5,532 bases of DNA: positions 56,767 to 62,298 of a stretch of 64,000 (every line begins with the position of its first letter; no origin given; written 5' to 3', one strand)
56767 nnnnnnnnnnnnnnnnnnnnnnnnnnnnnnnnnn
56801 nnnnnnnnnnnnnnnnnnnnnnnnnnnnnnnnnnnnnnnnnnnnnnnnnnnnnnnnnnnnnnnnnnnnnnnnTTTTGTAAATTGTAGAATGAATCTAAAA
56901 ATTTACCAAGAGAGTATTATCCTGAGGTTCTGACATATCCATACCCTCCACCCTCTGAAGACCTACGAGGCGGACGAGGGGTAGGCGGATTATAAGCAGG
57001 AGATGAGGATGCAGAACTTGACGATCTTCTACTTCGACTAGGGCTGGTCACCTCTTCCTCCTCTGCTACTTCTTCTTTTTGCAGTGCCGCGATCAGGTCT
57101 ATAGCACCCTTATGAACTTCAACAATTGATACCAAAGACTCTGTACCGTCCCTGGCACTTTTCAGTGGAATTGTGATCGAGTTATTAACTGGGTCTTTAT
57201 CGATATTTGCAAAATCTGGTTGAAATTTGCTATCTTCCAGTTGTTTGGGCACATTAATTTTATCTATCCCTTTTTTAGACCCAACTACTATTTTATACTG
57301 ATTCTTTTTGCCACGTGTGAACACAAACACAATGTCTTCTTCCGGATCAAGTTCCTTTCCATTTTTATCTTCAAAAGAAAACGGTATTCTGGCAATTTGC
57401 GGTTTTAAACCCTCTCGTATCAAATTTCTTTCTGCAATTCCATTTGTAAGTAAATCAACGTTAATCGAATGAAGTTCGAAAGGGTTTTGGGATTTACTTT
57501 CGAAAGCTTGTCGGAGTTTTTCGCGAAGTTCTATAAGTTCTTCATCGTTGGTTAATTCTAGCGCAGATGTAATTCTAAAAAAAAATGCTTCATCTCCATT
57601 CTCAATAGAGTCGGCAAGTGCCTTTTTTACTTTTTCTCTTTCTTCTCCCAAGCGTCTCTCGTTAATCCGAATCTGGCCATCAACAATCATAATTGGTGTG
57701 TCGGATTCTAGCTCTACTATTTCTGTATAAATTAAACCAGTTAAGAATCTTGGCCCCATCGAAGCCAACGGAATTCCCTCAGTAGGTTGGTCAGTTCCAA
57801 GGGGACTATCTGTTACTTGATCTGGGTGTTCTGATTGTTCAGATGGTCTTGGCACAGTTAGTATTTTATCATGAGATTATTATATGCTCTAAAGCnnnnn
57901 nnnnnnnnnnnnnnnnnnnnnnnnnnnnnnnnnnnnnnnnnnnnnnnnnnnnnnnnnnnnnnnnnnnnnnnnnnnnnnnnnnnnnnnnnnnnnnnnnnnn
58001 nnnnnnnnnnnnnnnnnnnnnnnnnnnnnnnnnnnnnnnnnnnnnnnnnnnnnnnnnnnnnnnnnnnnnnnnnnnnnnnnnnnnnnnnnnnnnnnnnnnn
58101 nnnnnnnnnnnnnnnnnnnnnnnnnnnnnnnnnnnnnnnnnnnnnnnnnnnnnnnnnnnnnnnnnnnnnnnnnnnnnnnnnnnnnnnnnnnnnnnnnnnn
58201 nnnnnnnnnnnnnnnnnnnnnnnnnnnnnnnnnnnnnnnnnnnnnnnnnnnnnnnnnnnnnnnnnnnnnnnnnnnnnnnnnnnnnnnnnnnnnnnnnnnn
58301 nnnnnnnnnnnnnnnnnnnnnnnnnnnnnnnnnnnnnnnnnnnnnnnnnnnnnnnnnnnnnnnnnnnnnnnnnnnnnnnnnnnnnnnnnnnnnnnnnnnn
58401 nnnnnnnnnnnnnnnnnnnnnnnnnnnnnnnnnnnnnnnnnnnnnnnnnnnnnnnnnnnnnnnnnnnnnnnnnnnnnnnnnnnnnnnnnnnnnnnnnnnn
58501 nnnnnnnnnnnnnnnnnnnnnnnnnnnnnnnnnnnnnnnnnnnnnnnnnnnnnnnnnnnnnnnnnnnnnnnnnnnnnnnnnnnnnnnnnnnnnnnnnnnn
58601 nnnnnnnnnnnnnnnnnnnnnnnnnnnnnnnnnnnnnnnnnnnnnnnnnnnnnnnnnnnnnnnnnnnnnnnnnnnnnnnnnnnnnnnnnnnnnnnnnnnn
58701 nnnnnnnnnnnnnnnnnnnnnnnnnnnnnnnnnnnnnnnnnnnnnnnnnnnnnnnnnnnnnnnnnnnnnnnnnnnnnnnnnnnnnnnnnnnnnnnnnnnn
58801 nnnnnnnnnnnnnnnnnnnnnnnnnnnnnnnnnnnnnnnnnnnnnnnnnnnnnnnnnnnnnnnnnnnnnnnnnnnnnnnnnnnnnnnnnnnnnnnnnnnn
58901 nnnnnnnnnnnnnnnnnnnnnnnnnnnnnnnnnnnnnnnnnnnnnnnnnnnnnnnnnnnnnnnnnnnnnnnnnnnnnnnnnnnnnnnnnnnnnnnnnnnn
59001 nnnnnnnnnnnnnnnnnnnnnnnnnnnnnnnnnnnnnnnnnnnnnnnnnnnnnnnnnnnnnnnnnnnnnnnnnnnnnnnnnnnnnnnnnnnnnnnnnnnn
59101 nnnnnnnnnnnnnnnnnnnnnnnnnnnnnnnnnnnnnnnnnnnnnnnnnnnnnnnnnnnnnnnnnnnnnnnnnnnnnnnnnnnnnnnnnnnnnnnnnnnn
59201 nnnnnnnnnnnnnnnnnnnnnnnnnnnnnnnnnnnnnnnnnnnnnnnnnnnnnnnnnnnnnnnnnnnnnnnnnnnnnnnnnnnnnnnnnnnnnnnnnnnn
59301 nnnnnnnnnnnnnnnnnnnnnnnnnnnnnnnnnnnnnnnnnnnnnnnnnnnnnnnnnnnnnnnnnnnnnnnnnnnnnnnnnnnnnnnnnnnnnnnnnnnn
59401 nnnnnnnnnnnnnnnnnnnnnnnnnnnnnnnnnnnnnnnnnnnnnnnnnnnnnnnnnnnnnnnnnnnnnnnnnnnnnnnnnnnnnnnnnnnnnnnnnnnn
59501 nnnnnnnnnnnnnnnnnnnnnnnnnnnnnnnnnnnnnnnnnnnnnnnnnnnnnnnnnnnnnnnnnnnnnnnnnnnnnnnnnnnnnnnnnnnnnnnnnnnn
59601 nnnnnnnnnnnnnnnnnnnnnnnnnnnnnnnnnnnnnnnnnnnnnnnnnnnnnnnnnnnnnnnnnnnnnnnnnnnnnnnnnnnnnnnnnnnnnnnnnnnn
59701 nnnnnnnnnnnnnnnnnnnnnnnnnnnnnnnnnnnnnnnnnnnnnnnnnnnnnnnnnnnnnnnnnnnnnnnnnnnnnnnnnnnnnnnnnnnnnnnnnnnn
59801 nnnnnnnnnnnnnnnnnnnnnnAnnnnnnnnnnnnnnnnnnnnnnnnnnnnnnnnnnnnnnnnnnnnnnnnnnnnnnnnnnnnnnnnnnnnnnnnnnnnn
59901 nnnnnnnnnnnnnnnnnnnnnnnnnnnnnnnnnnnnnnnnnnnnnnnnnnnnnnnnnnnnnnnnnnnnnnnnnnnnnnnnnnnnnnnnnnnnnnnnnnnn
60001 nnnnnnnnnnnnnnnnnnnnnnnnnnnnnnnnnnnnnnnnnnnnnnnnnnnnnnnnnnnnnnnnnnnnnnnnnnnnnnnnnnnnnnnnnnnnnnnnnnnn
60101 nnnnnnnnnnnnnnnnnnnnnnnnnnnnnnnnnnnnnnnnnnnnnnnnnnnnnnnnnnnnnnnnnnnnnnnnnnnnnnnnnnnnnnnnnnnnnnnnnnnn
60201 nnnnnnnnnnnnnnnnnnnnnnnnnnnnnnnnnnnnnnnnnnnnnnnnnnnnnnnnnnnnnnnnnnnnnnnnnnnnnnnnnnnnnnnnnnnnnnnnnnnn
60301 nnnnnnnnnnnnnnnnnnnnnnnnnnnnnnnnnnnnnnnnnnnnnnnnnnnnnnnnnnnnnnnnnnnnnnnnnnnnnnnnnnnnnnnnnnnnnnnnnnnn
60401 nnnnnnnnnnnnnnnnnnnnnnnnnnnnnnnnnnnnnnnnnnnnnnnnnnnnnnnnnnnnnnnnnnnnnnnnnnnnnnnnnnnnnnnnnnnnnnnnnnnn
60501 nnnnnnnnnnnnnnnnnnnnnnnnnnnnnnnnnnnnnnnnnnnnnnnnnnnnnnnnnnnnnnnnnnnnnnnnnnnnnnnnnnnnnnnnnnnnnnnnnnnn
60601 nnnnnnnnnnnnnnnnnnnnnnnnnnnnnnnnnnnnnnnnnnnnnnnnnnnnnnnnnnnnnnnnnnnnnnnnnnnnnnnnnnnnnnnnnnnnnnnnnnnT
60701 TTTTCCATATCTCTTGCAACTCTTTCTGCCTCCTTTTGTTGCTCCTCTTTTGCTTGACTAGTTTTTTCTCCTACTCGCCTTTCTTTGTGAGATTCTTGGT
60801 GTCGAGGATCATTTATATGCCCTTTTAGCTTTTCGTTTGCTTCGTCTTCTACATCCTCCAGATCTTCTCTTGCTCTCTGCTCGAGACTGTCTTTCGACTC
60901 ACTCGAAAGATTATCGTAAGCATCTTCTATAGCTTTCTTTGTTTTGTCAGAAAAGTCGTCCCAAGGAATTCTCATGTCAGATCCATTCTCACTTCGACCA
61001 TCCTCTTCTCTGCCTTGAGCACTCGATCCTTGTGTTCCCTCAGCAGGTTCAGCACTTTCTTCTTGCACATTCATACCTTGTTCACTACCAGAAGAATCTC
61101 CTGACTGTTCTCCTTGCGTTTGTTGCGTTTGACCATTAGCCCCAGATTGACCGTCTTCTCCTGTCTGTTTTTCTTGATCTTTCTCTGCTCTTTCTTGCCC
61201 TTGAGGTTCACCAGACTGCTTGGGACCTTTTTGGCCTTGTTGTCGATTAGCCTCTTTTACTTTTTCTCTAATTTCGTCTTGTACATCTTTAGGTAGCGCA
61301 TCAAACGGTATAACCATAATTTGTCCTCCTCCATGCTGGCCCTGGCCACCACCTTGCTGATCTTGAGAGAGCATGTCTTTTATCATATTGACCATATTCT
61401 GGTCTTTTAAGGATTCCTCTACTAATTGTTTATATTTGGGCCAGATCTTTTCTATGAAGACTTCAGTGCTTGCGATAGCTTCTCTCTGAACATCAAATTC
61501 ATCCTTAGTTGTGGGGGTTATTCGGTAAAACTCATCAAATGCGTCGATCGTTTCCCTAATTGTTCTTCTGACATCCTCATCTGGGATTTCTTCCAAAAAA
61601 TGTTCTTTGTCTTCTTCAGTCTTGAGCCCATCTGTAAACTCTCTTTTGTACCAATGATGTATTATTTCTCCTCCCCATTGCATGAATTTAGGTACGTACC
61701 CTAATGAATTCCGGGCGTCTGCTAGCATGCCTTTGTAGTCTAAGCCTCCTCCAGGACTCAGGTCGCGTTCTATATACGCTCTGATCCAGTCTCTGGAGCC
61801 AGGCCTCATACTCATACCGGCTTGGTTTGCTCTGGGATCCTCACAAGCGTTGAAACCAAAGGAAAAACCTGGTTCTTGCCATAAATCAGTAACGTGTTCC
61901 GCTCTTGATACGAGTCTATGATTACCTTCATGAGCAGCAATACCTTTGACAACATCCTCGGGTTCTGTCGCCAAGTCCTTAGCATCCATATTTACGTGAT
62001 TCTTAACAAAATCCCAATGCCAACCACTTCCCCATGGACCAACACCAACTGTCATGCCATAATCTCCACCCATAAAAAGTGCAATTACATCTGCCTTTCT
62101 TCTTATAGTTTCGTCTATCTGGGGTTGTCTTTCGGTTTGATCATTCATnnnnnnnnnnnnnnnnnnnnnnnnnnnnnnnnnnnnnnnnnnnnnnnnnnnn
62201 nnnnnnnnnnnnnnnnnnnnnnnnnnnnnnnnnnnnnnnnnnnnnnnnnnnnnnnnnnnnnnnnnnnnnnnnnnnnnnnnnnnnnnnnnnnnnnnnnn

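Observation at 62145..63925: Tandem ATP-grasp genes heading the accessory operon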

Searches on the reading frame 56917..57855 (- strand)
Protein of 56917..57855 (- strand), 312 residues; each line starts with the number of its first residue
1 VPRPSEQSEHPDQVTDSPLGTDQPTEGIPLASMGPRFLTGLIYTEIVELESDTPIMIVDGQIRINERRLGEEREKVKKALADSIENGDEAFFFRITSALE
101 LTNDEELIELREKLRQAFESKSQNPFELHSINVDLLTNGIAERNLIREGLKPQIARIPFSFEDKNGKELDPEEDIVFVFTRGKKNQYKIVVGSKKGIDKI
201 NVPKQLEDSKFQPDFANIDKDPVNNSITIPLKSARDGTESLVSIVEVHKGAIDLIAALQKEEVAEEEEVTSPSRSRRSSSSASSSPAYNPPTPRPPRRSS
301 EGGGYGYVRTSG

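Call 4: search_protein_families(library=pfam, proteins=[window:56917-57855:-], max_evalue=0.01)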
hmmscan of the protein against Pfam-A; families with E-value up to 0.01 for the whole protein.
window:56917-57855:- (312 aa): 0 families

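Call 5: search_protein_families(library=phrogs, proteins=[window:56917-57855:-], max_evalue=0.01)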
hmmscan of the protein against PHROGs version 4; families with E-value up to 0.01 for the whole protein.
window:56917-57855:- (312 aa): 0 families

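Call 6: search_protein_families(library=ncbifam, proteins=[window:56917-57855:-], max_evalue=0.01)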
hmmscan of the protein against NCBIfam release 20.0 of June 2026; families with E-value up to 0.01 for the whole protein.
window:56917-57855:- (312 aa): 0 families

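Call 33: search_protein_families(library=pfam, proteins=[window:56917-57855:-], max_evalue=1)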
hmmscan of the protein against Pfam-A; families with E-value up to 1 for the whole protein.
window:56917-57855:- (312 aa): 2 families
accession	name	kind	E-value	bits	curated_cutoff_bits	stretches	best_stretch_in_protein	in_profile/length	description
PF05717.18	TnpB_IS66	-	0.21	12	26.6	1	168-214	28-72/101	IS66 Orf2 like protein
PF11916.13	Vac14_Fig4_bd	-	0.29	11.1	25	1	72-127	20-78/179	Vacuolar protein 14 C-terminal Fig4p binding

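Call 35: search_solved_structures(query=A4, max_evalue=10)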
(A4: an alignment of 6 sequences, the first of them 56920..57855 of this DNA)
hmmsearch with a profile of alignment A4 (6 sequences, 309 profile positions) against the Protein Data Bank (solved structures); distinct sequences matched with E-value up to 10: 11.
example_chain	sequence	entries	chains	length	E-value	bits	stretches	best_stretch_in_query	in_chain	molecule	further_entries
9fw7_A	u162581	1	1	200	0.0038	19.8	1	74-125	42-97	Retroaldolase 32 (RAD32)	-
7jh6_A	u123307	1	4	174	0.073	15.6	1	66-116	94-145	Two-domain di-Zn(II) and porphyrin-binding protein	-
9k8a_A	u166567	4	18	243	0.15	14.6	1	56-116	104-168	Cage-t32-Zn1-HEHE-34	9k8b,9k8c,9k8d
4wa8_A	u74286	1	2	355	0.35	13.3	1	26-102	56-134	Flap endonuclease 1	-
7dwn_A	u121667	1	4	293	0.49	12.9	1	76-136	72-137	Predicted DNA-binding transcriptional regulator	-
8hx3_A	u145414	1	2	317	0.52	12.8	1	5-60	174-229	Secreted coleopteran active protein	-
7dwo_A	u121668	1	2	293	0.57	12.7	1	76-136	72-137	Predicted DNA-binding transcriptional regulator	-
6w6x_A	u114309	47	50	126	0.73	12.3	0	65-123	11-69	De novo designed ABLE protein | De novo designed ABLE | D-ABLE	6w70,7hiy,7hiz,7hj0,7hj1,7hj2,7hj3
9kbs_A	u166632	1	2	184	0.87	12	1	202-233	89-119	Lysozyme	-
6x8n_A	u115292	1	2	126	1.1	11.7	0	65-122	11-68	De novo designed ABLE protein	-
8ij9_C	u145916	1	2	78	1.9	10.9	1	63-127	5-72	ELKS/Rab6-interacting/CAST family member 1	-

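Call 50: find_homologous_proteins(query=window:56917-57855:-)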
Query window:56917-57855:- (312 aa): 17 proteins with E <= 0.001 among 8000 candidates.
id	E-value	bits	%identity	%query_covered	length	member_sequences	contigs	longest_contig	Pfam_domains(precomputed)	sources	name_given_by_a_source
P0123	1.7e-197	673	100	100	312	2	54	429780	-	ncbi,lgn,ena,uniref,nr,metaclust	ncbi:MAG: hypothetical protein UT12_C0002G0004 [Candidatus Curtissbacteria bacterium GW2011_GWC2_38_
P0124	7.7e-103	362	60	93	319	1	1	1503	-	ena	-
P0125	1.0e-99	352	59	93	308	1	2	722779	-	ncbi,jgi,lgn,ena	-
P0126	1.4e-93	332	53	100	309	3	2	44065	-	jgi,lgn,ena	-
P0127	1.1e-78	283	51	88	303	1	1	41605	-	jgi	jgi:hypothetical protein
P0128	3.1e-77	278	48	93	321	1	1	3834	-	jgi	jgi:hypothetical protein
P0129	1.6e-74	269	48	95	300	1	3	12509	-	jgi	jgi:hypothetical protein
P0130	6.7e-74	267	49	90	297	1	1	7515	-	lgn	-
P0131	4.7e-73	264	49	91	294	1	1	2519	-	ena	-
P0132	1.0e-70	257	47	88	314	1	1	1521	-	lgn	-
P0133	1.2e-70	257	46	88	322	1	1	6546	-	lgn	-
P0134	8.7e-67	244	45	88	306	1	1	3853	-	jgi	jgi:hypothetical protein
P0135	1.2e-63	233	45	89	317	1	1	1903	-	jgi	jgi:hypothetical protein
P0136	2.9e-63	232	42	88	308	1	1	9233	-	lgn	-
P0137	3.2e-60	222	42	88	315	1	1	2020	-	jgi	jgi:hypothetical protein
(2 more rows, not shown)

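Call 57: predict_structure(alignment_id=A9)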
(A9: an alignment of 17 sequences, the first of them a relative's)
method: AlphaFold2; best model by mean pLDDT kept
length: 312 residues; sequences in the alignment: 17
mean_pLDDT: 71.6   pTM: 0.58
mean pLDDT of the five models: 71.6, 69.9, 69.4, 69.1, 69.1
residues with pLDDT >= 90: 59; 70-90: 145; 50-70: 35; < 50: 73
segments of 3 or more residues with pLDDT < 50: 1-41, 128-130, 273-286, 298-312
pLDDT, mean of each block of 10 residues (from residue 1): 33 31 27 30 74 81 87 88 88 79 75 86 64 72 85 89 94 86 78 92 91 92 88 89 88 79 66 46 48 54 43 40
secondary structure, 60 per line:
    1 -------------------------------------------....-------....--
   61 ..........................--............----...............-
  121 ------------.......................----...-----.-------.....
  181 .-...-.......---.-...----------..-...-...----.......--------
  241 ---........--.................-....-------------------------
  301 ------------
elements in order: E44-47 E55-58 E61-65 H66-86 H89-100 H105-119 H133-155 E160-162 E176-181 E187-193 E199-201 E219-221 E226-232 E244-251 H254-270 H272-275

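Call 77: search_protein_families(library=padloc, proteins=[window:56917-57855:-], max_evalue=0.01)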
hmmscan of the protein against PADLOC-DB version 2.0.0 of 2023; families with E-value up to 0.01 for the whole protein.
window:56917-57855:- (312 aa): 0 families

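Call 99: fold_search(model_id=the predicted structure, library=pdb)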
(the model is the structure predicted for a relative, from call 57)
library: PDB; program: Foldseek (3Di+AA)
matches with E <= 10: 284; with E <= 0.001: 0
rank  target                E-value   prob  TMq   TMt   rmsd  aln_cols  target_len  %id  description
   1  4d0n_B                2.1e-01  0.12  0.16  0.14  14.7       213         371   12  AKAP13 (AKAP-Lbc) RhoGEF domain in complex with RhoA (released 2014-05-21)
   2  4p7i_B                3.3e-01  0.06  0.09  0.09  17.5       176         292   10  Crystal structure of the Merlin FERM/DCAF1 complex (released 2014-04-09)
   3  7edr_B                3.5e-01  0.08  0.11  0.11  17.0       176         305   11  The crystal structure of the FERM and C-terminal domain complex of Drosophila Merlin (released 2021-04-14)
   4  2f1m_B                8.5e-01  0.03  0.11  0.14  20.6       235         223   11  Conformational flexibility in the multidrug efflux system protein AcrA (released 2006-03-21)
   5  1oy3_C                1.1e+00  0.03  0.08  0.13  14.8       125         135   15  CRYSTAL STRUCTURE OF AN IKBBETA/NF-KB P65 HOMODIMER COMPLEX (released 2003-05-20)
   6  2d11_A                1.1e+00  0.03  0.09  0.10  16.5       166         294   13  Crystal structure of the Radixin FERM domain complexed with the NHERF-2 C-terminal tail peptide (released 2006-07-18)
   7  1gc6                  1.1e+00  0.03  0.10  0.09  16.9       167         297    9  CRYSTAL STRUCTURE OF THE RADIXIN FERM DOMAIN COMPLEXED WITH INOSITOL-(1,4,5)-TRIPHOSPHATE (released 2000-09-20)
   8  4bf3_A                1.1e+00  0.02  0.10  0.15  12.6       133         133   14  ErpC, a member of the complement regulator acquiring family of surface proteins from Borrelia burgdorfei, possesses an (released 2013-06-05)
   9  7bbl_A                1.2e+00  0.13  0.10  0.26  12.1        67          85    9  Structure of human Gemin6/Gemin7/Gemin8 trimeric complex (released 2021-01-20)
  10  4kls_A                1.2e+00  0.06  0.15  0.14  16.3       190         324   10  DNA polymerase beta mismatched reactant complex with Mn2+, 10 min (released 2013-07-17)
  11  3wa0_D                1.3e+00  0.08  0.10  0.10  16.2       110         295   13  Crystal structure of merlin complexed with DCAF1/VprBP (released 2014-05-28)
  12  8bz4_A                1.3e+00  0.11  0.08  0.04  13.7        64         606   11  Crystal structure of the apo form of the L. monocytogenes RmlT (released 2023-12-27)
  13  9a88_N                1.3e+00  0.03  0.10  0.10  16.5       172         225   15  Structure of the pre-incision complex in nucleotide excision repair   (released 2024-10-09)
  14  9tg4_E                1.3e+00  0.02  0.11  0.10  27.6       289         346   10  Structure of the YbjP lipoprotein bound to the AcrABZ-TolC efflux pump (released 2026-04-08)
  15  6gwk_M                1.4e+00  0.12  0.10  0.34  10.4        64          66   16  The crystal structure of Hfq from Caulobacter crescentus (released 2019-05-22)
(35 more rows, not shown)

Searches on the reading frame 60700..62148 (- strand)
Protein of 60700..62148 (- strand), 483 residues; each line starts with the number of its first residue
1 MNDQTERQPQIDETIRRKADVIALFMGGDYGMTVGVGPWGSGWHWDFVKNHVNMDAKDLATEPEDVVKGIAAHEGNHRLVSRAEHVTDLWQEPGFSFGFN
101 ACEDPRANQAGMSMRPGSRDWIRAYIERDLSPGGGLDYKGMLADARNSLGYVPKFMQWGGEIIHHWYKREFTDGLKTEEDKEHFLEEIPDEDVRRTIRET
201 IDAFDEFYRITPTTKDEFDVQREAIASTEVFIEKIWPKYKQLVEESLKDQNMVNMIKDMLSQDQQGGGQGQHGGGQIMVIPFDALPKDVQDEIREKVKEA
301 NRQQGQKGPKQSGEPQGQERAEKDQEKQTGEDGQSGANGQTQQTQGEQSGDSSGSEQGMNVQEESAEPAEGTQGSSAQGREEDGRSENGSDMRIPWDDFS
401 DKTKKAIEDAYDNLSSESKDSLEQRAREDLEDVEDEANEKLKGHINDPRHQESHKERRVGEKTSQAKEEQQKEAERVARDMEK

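Call 33: search_protein_families(library=pfam, proteins=[window:60700-62148:-], max_evalue=1)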
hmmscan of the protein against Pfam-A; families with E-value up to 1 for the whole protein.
window:60700-62148:- (483 aa): 1 family
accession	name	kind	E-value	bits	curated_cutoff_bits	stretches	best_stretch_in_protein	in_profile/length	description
PF24654.2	CEP76_N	-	0.16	12.8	27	0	240-277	3-43/60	CEP76 N-terminal domain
